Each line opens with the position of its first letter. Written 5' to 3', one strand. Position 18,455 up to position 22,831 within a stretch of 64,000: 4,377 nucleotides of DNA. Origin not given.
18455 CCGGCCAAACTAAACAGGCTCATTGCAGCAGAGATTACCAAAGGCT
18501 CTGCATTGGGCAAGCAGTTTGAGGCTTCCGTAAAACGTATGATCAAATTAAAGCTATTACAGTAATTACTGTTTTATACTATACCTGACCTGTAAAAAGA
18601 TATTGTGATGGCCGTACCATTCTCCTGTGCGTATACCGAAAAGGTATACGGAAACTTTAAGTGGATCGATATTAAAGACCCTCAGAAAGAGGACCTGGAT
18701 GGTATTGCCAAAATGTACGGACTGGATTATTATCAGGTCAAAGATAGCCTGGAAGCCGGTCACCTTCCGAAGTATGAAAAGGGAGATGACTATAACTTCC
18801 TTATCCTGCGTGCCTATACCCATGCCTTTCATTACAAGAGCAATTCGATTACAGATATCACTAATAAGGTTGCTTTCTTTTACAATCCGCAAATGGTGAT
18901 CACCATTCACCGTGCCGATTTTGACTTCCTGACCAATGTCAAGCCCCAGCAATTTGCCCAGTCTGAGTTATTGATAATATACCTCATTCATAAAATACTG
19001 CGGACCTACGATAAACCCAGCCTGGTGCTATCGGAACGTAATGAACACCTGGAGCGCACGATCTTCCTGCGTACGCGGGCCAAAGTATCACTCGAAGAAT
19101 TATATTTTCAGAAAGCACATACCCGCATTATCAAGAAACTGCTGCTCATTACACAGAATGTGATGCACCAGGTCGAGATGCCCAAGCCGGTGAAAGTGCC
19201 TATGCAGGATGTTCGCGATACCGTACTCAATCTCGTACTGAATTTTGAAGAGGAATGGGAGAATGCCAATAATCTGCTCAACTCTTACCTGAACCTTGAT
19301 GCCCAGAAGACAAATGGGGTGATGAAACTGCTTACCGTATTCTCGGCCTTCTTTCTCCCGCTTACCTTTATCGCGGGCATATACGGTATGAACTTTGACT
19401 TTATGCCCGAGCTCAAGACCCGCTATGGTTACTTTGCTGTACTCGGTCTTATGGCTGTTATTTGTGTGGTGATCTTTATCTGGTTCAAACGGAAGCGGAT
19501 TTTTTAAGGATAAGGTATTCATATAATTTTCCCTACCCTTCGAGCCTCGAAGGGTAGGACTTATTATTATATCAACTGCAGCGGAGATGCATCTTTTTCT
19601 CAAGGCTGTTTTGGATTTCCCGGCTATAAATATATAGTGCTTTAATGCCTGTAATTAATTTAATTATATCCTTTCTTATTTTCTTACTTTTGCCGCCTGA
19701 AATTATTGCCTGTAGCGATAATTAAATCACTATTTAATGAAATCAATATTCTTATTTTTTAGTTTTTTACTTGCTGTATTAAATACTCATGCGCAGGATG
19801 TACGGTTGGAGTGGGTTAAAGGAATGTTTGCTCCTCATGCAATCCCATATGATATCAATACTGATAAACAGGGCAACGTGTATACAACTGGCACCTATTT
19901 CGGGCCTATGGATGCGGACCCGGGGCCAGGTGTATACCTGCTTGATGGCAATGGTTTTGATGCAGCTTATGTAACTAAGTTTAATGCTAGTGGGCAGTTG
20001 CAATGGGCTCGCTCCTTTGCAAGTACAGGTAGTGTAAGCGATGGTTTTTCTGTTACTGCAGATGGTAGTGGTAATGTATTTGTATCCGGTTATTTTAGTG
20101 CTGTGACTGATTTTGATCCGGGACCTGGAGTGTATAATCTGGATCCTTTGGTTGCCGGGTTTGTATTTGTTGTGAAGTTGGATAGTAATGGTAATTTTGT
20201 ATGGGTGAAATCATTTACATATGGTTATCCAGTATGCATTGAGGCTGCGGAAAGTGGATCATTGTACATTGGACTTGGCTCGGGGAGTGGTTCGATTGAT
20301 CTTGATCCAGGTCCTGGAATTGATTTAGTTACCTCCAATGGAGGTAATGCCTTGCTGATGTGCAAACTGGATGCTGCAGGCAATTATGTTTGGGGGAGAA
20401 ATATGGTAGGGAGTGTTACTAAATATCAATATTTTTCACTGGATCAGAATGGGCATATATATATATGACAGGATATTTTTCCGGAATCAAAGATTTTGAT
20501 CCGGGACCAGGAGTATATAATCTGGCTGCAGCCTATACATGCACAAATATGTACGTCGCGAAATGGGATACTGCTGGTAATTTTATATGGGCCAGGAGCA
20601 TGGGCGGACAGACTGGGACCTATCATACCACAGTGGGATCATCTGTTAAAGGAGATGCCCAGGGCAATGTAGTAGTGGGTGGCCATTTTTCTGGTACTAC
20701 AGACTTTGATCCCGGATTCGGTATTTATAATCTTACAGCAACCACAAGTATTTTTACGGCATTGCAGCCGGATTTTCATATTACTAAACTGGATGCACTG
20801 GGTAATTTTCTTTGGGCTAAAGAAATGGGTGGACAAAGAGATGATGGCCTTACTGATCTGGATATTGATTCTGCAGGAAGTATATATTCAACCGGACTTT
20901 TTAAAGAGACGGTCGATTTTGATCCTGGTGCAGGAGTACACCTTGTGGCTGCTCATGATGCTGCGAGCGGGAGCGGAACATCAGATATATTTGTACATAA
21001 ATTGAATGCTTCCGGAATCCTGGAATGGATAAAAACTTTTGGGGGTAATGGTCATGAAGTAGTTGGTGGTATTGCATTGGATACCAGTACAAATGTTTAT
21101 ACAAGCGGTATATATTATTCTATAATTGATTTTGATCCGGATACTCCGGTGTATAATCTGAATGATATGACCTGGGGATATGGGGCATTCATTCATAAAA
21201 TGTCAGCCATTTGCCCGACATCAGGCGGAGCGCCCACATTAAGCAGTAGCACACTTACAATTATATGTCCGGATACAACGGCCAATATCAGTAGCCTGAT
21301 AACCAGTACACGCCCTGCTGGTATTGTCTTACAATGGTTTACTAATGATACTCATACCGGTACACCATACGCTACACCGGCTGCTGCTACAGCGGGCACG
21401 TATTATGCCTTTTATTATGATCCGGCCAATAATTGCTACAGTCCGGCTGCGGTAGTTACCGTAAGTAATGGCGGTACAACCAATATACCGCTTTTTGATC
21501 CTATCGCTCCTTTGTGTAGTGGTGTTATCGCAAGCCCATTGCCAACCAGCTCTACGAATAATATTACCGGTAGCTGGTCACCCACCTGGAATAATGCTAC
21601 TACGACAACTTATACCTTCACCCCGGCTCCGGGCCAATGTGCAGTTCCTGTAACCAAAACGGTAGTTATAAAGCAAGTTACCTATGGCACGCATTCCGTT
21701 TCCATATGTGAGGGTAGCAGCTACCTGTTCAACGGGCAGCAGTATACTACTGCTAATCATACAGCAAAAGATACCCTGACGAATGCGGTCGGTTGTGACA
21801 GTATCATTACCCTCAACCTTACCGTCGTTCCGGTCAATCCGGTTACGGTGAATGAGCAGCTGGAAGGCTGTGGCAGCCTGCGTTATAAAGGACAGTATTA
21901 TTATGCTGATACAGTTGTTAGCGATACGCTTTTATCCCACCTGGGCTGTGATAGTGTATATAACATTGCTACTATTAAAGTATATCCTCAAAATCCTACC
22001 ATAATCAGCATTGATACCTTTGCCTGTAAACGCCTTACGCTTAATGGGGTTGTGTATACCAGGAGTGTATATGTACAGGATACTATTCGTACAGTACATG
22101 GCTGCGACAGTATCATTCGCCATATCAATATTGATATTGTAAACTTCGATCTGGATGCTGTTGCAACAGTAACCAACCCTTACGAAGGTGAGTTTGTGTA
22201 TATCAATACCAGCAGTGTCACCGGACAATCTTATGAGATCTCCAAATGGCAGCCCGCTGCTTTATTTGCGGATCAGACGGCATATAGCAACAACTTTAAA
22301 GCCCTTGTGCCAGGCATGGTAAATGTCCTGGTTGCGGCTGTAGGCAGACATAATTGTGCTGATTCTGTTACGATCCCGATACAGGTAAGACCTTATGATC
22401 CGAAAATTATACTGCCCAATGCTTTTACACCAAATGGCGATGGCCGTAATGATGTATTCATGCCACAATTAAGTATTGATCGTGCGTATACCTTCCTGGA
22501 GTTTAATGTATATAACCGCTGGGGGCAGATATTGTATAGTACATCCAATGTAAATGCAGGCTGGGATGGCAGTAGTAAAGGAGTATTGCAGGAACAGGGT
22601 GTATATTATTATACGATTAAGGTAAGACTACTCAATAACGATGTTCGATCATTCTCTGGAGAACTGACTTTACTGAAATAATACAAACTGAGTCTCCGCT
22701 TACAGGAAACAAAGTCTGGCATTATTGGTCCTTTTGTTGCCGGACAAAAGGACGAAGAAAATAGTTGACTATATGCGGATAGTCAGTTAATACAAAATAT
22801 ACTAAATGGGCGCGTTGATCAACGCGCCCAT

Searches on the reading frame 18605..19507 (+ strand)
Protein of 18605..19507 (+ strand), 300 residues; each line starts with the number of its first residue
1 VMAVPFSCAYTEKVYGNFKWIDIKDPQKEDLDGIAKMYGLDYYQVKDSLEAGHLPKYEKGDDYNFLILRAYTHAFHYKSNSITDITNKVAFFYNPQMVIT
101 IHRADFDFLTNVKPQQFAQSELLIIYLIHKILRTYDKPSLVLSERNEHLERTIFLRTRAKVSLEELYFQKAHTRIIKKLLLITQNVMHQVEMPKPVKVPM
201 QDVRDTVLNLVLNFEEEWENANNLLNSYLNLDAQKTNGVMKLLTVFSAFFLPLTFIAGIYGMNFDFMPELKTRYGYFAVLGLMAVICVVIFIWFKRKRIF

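Call 77: search_protein_families(library=pfam, proteins=[window:18605-19507:+], max_evalue=0.001)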
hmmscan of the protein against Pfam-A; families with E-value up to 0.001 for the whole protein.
window:18605-19507:+ (300 aa): 1 family
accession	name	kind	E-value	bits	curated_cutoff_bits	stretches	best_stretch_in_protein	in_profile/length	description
PF01544.23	CorA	-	6.2e-53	180.4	27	1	17-296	3-292/292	CorA-like Mg2+ transporter protein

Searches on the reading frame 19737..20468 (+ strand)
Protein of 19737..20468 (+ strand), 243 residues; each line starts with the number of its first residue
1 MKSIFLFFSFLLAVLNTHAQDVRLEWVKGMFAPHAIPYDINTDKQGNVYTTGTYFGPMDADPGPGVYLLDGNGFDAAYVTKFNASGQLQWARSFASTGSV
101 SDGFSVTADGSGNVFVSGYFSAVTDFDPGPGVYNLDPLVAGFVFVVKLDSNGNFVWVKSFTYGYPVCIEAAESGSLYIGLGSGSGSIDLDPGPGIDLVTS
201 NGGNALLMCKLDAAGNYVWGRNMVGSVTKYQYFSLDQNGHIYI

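Call 77: search_protein_families(library=pfam, proteins=[window:19737-20468:+], max_evalue=0.001)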
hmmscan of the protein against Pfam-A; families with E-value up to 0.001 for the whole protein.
window:19737-20468:+ (243 aa): 1 family
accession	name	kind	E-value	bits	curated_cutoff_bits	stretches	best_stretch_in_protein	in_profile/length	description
PF06739.17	SBBP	-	0.00028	21.2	20.5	0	36-53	14-31/38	Beta-propeller repeat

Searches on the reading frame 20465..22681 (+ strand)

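Call 77: search_protein_families(library=pfam, proteins=[window:20465-22681:+], max_evalue=0.001)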
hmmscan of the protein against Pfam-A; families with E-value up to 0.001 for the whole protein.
window:20465-22681:+ (738 aa): 1 family
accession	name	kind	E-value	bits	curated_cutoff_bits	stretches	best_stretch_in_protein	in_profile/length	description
PF13585.12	CHU_C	-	5.9e-17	62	27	1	649-723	2-73/86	CHU_C Type IX secretion signal domain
